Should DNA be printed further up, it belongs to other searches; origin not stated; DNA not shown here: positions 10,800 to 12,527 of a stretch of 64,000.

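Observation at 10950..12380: F-box domain fused to a cyclophilin-type PPIase domain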

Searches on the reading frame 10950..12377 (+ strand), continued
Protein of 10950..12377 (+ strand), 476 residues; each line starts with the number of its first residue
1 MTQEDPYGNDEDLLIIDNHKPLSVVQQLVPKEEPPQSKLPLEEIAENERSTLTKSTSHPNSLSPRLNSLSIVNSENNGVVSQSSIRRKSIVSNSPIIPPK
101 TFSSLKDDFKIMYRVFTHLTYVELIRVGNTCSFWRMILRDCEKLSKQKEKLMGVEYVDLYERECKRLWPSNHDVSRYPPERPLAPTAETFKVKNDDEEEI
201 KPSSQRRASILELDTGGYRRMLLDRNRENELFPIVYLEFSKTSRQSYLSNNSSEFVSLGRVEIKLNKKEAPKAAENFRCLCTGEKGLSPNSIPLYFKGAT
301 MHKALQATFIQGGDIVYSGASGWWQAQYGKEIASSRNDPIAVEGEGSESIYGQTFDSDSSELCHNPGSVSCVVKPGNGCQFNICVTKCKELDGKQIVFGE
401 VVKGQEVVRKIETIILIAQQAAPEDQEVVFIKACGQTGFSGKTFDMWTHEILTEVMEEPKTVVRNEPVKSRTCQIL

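Call 6: find_homologous_proteins(query=window:10950-12377:+, max_evalue=0.001)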
Query window:10950-12377:+ (476 aa): 302 proteins with E <= 0.001 among 4532 candidates; the best 120 are listed.
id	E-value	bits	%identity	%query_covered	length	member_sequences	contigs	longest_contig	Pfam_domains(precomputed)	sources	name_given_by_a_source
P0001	1.3e-152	527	63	79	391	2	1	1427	PF00160.27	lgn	-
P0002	2.9e-112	394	53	79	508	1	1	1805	PF00160.27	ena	-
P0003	2.5e-104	368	49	79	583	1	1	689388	PF00160.27,PF12937.13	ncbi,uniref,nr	ncbi:hypothetical protein C9374_002858 [Naegleria lovaniensis]|uniref:PPIase cyclophilin-type domain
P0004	2.2e-102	361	49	79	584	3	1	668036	PF00160.27,PF12937.13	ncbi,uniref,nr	ncbi:hypothetical protein FDP41_003616 [Naegleria fowleri]|uniref:PPIase cyclophilin-type domain-con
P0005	3.4e-62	229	36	38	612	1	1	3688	PF00160.27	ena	-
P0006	3.1e-61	226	34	38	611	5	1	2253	PF00160.27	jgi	jgi:cyclophilin family peptidyl-prolyl cis-trans isomerase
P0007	1.3e-59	220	37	38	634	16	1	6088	PF00160.27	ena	-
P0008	4.4e-59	219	38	33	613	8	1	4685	PF00160.27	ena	-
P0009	1.1e-55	207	33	40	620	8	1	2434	PF00160.27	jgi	jgi:peptidylprolyl isomerase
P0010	3.3e-54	202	35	37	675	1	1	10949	PF00160.27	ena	-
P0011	1.1e-52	197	35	38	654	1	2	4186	PF00160.27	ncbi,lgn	-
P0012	3.2e-46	176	32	41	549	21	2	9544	PF00160.27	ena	-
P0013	3.5e-43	166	35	37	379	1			PF00160.27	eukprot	eukprot:GGOE01056411.1.p1 GENE.GGOE01056411.1~~GGOE01056411.1.p1 ORF type:complete len:380 (+),score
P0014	1.7e-42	164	33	43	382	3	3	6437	PF00160.27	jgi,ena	-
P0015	3.4e-36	143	35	33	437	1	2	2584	PF00160.27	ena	-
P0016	1.2e-34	138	35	37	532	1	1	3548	PF00160.27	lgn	-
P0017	6.2e-24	103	38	37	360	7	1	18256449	PF00160.27,PF23914.2,PF13414.13,PF00515.35,PF13181.13,PF07719.24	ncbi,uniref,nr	ncbi:hypothetical protein L6164_027799 [Bauhinia variegata]|uniref:Uncharacterized protein n=1 Tax=B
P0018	2.5e-22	97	37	38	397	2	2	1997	PF00160.27,PF00515.35,PF00254.35,PF07719.24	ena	-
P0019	3.0e-22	97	37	39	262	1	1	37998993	PF00160.27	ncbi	ncbi:Peptidyl-prolyl cis-trans isomerase CYP21-1 [Glycine soja]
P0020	4.5e-22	97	39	33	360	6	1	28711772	PF00160.27,PF23914.2,PF13414.13,PF00515.35,PF13432.13,PF13181.13,PF07719.24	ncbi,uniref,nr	ncbi:hypothetical protein F2P56_036539 [Juglans regia]|uniref:peptidylprolyl isomerase n=2 Tax=Jugla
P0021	9.2e-22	95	34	38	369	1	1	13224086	PF00160.27,PF00515.35,PF13181.13,PF07719.24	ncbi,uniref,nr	ncbi:peptidyl-prolyl cis-trans isomerase D [Bicyclus anynana]|uniref:peptidylprolyl isomerase n=1 Ta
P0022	1.2e-21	95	39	33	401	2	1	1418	PF00160.27,PF13371.13,PF00515.35,PF00254.35,PF07719.24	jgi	jgi:peptidylprolyl isomerase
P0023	1.4e-21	95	34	41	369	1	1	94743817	PF00160.27,PF00515.35,PF07719.24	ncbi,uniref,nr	ncbi:peptidyl-prolyl cis-trans isomerase D-like [Ischnura elegans]|uniref:peptidyl-prolyl cis-trans 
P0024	1.5e-21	95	39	38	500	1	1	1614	PF00160.27,PF00254.35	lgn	-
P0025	1.7e-21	95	41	33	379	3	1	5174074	PF00160.27,PF23914.2,PF13414.13,PF00515.35,PF13432.13,PF13181.13,PF07719.24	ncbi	ncbi:Peptidyl-prolyl cis-trans isomerase cyp40 [Orobanche minor]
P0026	2.5e-21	94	39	33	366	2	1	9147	PF00160.27,PF00515.35,PF07719.24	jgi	-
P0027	3.0e-21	94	36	38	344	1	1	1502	PF00160.27,PF13371.13,PF00515.35,PF13181.13,PF07719.24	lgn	-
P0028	4.4e-21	93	42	33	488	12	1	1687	PF00160.27,PF00515.35,PF00254.35,PF07719.24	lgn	-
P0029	5.4e-21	93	34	44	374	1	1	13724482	PF00160.27,PF13371.13,PF00515.35,PF13181.13,PF07719.24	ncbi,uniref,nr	ncbi:peptidyl-prolyl cis-trans isomerase D [Leptidea sinapis]|uniref:peptidyl-prolyl cis-trans isome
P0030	7.8e-21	92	36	38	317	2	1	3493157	PF00160.27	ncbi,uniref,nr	ncbi:Hypothetical predicted protein [Cloeon dipterum]|uniref:peptidylprolyl isomerase n=1 Tax=Cloeon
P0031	1.0e-20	92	36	41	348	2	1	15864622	PF00160.27,PF00515.35,PF07719.24,PF13174.13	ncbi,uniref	ncbi:hypothetical protein ABEB36_005479 [Hypothenemus hampei]|uniref:peptidylprolyl isomerase n=1 Ta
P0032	2.2e-20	91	40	32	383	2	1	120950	PF00160.27,PF00515.35,PF07719.24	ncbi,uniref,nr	ncbi:peptidyl-prolyl cis-trans isomerase D-like [Achroia grisella]|uniref:peptidyl-prolyl cis-trans 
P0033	4.1e-20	90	31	58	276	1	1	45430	PF00160.27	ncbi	ncbi:unnamed protein product, partial [Scytosiphon promiscuus]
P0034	5.4e-20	90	33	43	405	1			PF00160.27,PF13920.13,PF13445.13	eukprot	eukprot:TRINITY_DN145_c0_g1_i3.p1 TRINITY_DN145_c0_g1~~TRINITY_DN145_c0_g1_i3.p1 ORF type:complete l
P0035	7.5e-20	89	34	38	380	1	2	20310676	PF00160.27,PF00515.35,PF07719.24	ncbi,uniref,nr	ncbi:peptidyl-prolyl cis-trans isomerase D [Pararge aegeria]|uniref:peptidylprolyl isomerase n=1 Tax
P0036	8.3e-20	89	38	37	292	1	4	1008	PF00160.27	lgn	-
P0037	9.6e-20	89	39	33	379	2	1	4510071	PF00160.27,PF00515.35,PF13432.13,PF13181.13,PF07719.24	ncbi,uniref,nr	ncbi:peptidyl-prolyl cis-trans isomerase D isoform X2 [Contarinia nasturtii]|uniref:peptidyl-prolyl 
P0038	1.0e-19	89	37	33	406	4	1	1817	PF00160.27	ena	-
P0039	1.2e-19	89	30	46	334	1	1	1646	PF00160.27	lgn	-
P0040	1.6e-19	88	39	33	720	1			PF00160.27,PF00639.28,PF13616.13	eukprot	eukprot:TRINITY_DN103646_c0_g1_i1.p1 TRINITY_DN103646_c0_g1~~TRINITY_DN103646_c0_g1_i1.p1 ORF type:c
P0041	1.8e-19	88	36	37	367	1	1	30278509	PF14559.13,PF00160.27,PF13371.13,PF00515.35,PF07719.24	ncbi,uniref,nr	ncbi:peptidyl-prolyl cis-trans isomerase D [Neocloeon triangulifer]|uniref:peptidyl-prolyl cis-trans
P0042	2.0e-19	88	39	33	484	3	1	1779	PF00160.27,PF00254.35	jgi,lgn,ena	jgi:peptidylprolyl isomerase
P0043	4.1e-19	87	35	37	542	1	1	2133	PF00160.27,PF00254.35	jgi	-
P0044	4.5e-19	87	38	33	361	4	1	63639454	PF00160.27,PF00515.35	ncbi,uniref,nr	ncbi:peptidyl-prolyl cis-trans isomerase D isoform X1 [Dendroctonus ponderosae]|uniref:peptidylproly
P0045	5.2e-19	86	36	39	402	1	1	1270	PF00160.27,PF00639.28,PF13616.13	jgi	-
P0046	5.9e-19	86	34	37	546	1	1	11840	PF00160.27,PF00515.35,PF00254.35,PF07719.24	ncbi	ncbi:hypothetical protein ACHAXR_012345 [Thalassiosira sp. AJA248-18]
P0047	9.0e-19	86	33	38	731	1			PF00160.27,PF00639.28,PF13616.13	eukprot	eukprot:TRINITY_DN2400_c0_g1_i1.p1 TRINITY_DN2400_c0_g1~~TRINITY_DN2400_c0_g1_i1.p1 ORF type:complet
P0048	9.4e-19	86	37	35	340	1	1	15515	PF00160.27,PF00515.35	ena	-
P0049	9.9e-19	85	37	37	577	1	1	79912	PF00160.27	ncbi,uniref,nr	ncbi:hypothetical protein BIW11_00940 [Tropilaelaps mercedesae]|uniref:peptidylprolyl isomerase n=1 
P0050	1.0e-18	85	38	37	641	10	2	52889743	PF00160.27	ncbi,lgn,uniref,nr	ncbi:peptidyl-prolyl cis-trans isomerase G-like isoform X2 [Varroa destructor]|uniref:peptidylprolyl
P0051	1.1e-18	85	37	34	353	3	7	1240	PF00160.27,PF00639.28,PF13616.13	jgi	-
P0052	1.4e-18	85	34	37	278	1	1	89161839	PF00160.27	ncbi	ncbi:unnamed protein product, partial [Urochloa humidicola]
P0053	1.7e-18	85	35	37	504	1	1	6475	PF00160.27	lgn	-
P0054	1.9e-18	85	34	38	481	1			PF00160.27,PF00254.35,PF07719.24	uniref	uniref:peptidylprolyl isomerase n=1 Tax=Eucampia antarctica TaxID=49252 RepID=A0A7S2RGF6_9STRA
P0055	2.2e-18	84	35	40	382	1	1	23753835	PF00160.27,PF00515.35,PF13432.13,PF07719.24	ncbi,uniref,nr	ncbi:peptidyl-prolyl cis-trans isomerase D [Sitodiplosis mosellana]|uniref:peptidyl-prolyl cis-trans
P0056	3.2e-18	84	35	38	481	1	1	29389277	PF00160.27,PF10500.15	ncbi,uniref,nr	ncbi:peptidyl-prolyl cis-trans isomerase G [Alosa alosa]|uniref:peptidyl-prolyl cis-trans isomerase 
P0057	4.6e-18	83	37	34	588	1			PF00160.27,PF01593.31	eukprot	eukprot:symbB.v1.2.004653.t1/scaffold268.1/size246746/4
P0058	5.2e-18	83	32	38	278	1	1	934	PF00160.27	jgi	-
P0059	5.5e-18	83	38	33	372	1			PF00160.27,PF00254.35,PF01346.24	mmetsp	mmetsp:Transcript_15605/g.35018 ORF Transcript_15605/g.35018 Transcript_15605/m.35018 type:complete 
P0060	9.3e-18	82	34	44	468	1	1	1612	PF00160.27,PF00254.35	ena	-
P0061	9.5e-18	82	33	37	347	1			PF00160.27,PF04969.23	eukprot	eukprot:TRINITY_DN7607_c1_g2_i1.p1 TRINITY_DN7607_c1_g2~~TRINITY_DN7607_c1_g2_i1.p1 ORF type:complet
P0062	9.9e-18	82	35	37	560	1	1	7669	PF00160.27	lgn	-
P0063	1.5e-17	82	32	44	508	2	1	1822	PF00160.27,PF00254.35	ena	-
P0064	1.5e-17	82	31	44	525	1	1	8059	PF00160.27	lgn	-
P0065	1.9e-17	81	35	37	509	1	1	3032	PF00160.27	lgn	-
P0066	1.9e-17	81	34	38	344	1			PF00160.27,PF04969.23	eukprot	eukprot:TRINITY_DN1617_c0_g1_i1.p1 TRINITY_DN1617_c0_g1~~TRINITY_DN1617_c0_g1_i1.p1 ORF type:complet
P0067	2.1e-17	81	34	39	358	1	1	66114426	PF14559.13,PF00160.27,PF00515.35,PF07719.24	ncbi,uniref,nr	ncbi:unnamed protein product [Phaedon cochleariae]|uniref:peptidylprolyl isomerase n=1 Tax=Phaedon c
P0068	2.2e-17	81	35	37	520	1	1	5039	PF00160.27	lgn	-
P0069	2.3e-17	81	31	44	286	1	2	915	PF00160.27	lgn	-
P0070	2.5e-17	81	37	38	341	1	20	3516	PF00160.27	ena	-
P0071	2.7e-17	81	37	34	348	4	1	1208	PF00160.27,PF00639.28,PF13616.13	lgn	-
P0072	2.7e-17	81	33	38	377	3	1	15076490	PF14559.13,PF00160.27,PF00515.35,PF07719.24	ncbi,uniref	ncbi:unnamed protein product [Xylocopa violacea]|uniref:PPIase cyclophilin-type domain-containing pr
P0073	3.1e-17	81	31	43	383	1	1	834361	PF00160.27,PF00515.35,PF07719.24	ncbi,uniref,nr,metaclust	ncbi:peptidyl-prolyl cis-trans isomerase D [Fopius arisanus]|uniref:peptidylprolyl isomerase n=1 Tax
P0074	3.6e-17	80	33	40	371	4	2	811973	PF00160.27,PF00639.28,PF13616.13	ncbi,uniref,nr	ncbi:unnamed protein product [Effrenium voratum]|uniref:peptidylprolyl isomerase n=1 Tax=Effrenium v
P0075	4.9e-17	80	34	43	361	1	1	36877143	PF00160.27,PF00515.35,PF07719.24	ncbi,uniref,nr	ncbi:hypothetical protein PVAND_009333 [Polypedilum vanderplanki]|uniref:peptidylprolyl isomerase n=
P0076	4.9e-17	80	35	37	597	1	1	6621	PF00160.27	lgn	-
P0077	5.0e-17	80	36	37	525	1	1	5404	PF00160.27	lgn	-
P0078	5.6e-17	80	33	43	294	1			PF00160.27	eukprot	eukprot:TRINITY_DN34113_c0_g1_i1.p1 TRINITY_DN34113_c0_g1~~TRINITY_DN34113_c0_g1_i1.p1 ORF type:comp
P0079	5.9e-17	80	36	37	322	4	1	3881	PF00160.27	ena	-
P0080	5.9e-17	80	33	43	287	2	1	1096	PF00160.27,PF00254.35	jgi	-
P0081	6.8e-17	79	35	37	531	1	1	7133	PF00160.27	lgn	-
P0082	6.9e-17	79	35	37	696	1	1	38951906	PF00160.27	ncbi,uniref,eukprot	ncbi:peptidyl-prolyl cis-trans isomerase G-like [Sycon ciliatum]|uniref:peptidyl-prolyl cis-trans is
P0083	7.2e-17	79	34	37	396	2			PF00160.27,PF04969.23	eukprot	eukprot:CAMPEP_0185773742 /NCGR_PEP_ID=MMETSP1174-20130828/74916_1 /TAXON_ID=35687 /ORGANISM="Dictyo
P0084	7.2e-17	79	36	33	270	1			PF00160.27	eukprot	eukprot:NODE_1499_length_957_cov_230.566079_g1040_i0.p1 GENE.NODE_1499_length_957_cov_230.566079_g10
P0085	8.1e-17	79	34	38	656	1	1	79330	PF00160.27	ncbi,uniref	ncbi:peptidyl-prolyl cis-trans isomerase CYP63 [Rutidosis leptorrhynchoides]|uniref:peptidyl-prolyl 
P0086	8.1e-17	79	34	38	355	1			PF00160.27,PF04969.23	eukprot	eukprot:TRINITY_DN8502_c0_g2_i3.p1 TRINITY_DN8502_c0_g2~~TRINITY_DN8502_c0_g2_i3.p1 ORF type:complet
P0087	9.2e-17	79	36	33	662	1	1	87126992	PF00160.27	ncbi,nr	ncbi:Peptidyl-prolyl cis-trans isomerase CYP63 [Spatholobus suberectus]|nr:Peptidyl-prolyl cis-trans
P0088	9.6e-17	79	36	34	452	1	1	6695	PF00160.27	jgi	jgi:cyclophilin family peptidyl-prolyl cis-trans isomerase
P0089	9.7e-17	79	32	38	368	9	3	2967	PF00160.27,PF00515.35,PF13181.13,PF07719.24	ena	-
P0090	1.0e-16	79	35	38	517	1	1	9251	PF00160.27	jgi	jgi:peptidyl-prolyl isomerase G (cyclophilin G)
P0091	1.1e-16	79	36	37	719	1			PF00160.27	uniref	uniref:peptidylprolyl isomerase n=1 Tax=Loxodonta africana TaxID=9785 RepID=G3TSQ0_LOXAF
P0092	1.2e-16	79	33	38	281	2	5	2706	PF00160.27,PF00076.29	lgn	-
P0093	1.3e-16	79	36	33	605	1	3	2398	PF00160.27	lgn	-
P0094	1.4e-16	78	34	43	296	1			PF00160.27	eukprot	eukprot:TRINITY_DN119062_c0_g1_i1.p1 TRINITY_DN119062_c0_g1~~TRINITY_DN119062_c0_g1_i1.p1 ORF type:c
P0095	1.8e-16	78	37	32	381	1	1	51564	PF00160.27,PF00639.28,PF13616.13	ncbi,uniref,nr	ncbi:cyp41 [Symbiodinium pilosum]|uniref:peptidylprolyl isomerase n=1 Tax=Symbiodinium pilosum TaxID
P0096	1.9e-16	78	38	32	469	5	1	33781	PF00160.27,PF00639.28,PF13616.13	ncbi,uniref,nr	ncbi:CYP63 [Symbiodinium necroappetens]|uniref:peptidylprolyl isomerase n=1 Tax=Symbiodinium necroap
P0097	1.9e-16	78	35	45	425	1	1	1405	PF00160.27,PF00639.28,PF13616.13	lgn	-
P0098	2.0e-16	78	37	38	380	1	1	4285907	PF00160.27,PF13371.13,PF00515.35,PF13181.13,PF07719.24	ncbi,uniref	ncbi:peptidyl-prolyl cis-trans isomerase D [Ochlerotatus camptorhynchus]|uniref:peptidyl-prolyl cis-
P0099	2.2e-16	78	31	53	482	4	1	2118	PF00160.27,PF13606.13,PF13857.13,PF00254.35,PF12796.14,PF00023.37,PF13637.13,PF24521.3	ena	-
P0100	2.2e-16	78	34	32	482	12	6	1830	PF00160.27,PF00254.35,PF13181.13,PF07719.24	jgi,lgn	-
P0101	2.3e-16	78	34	38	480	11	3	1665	PF00160.27,PF00254.35,PF07719.24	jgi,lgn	-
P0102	2.4e-16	78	36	37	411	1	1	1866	PF00160.27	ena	-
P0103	2.7e-16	77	35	38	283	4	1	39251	PF00160.27,PF00076.29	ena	-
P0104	3.0e-16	77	35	38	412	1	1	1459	PF00160.27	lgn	-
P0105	3.1e-16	77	35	37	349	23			PF00160.27,PF10500.15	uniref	uniref:peptidylprolyl isomerase n=1 Tax=Saimiri boliviensis boliviensis TaxID=39432 RepID=A0A2K6V433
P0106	3.5e-16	77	37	33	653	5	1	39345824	PF00160.27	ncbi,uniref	ncbi:unnamed protein product [Lupinus luteus]|uniref:peptidylprolyl isomerase n=1 Tax=Lupinus luteus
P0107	3.5e-16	77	34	38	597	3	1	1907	PF00160.27,PF00639.28,PF13616.13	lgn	-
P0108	3.9e-16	77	31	45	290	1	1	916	PF00160.27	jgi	jgi:cyclophilin family peptidyl-prolyl cis-trans isomerase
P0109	4.0e-16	77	35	40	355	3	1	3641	PF00160.27,PF00254.35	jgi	jgi:peptidylprolyl isomerase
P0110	4.1e-16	77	35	37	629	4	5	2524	PF00160.27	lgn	-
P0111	4.2e-16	77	34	38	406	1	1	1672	PF00160.27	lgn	-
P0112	4.4e-16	77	34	43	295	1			PF00160.27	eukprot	eukprot:TRINITY_DN74108_c0_g1_i1.p1 TRINITY_DN74108_c0_g1~~TRINITY_DN74108_c0_g1_i1.p1 ORF type:comp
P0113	4.6e-16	77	34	38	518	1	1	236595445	PF00160.27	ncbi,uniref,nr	ncbi:peptidyl-prolyl cis-trans isomerase G isoform X3 [Bufo bufo]|uniref:peptidyl-prolyl cis-trans i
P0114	4.8e-16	77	33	33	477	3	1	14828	PF00160.27,PF00515.35,PF00254.35,PF07719.24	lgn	-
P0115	6.1e-16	76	31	45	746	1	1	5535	PF00160.27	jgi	jgi:cyclophilin family peptidyl-prolyl cis-trans isomerase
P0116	6.3e-16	76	34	38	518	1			PF00160.27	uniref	uniref:peptidylprolyl isomerase n=1 Tax=Aceria tosichella TaxID=561515 RepID=A0A6G1SQ17_9ACAR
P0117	6.7e-16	76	37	33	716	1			PF00160.27,PF10500.15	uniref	uniref:peptidylprolyl isomerase n=1 Tax=Labrus bergylta TaxID=56723 RepID=A0A3Q3MPD1_9LABR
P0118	8.3e-16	76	33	43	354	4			PF00160.27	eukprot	eukprot:INCI15886.1.p1 GENE.INCI15886.1~~INCI15886.1.p1 ORF type:complete len:355 (-),score=55.44 IN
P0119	8.5e-16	76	35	38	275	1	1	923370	PF00160.27,PF00076.29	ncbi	ncbi:hypothetical protein MTO96_023339 [Rhipicephalus appendiculatus]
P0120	9.7e-16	76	38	31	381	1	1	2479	PF00160.27,PF00254.35,PF01346.24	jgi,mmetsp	mmetsp:Transcript_64007/g.153173 ORF Transcript_64007/g.153173 Transcript_64007/m.153173 type:comple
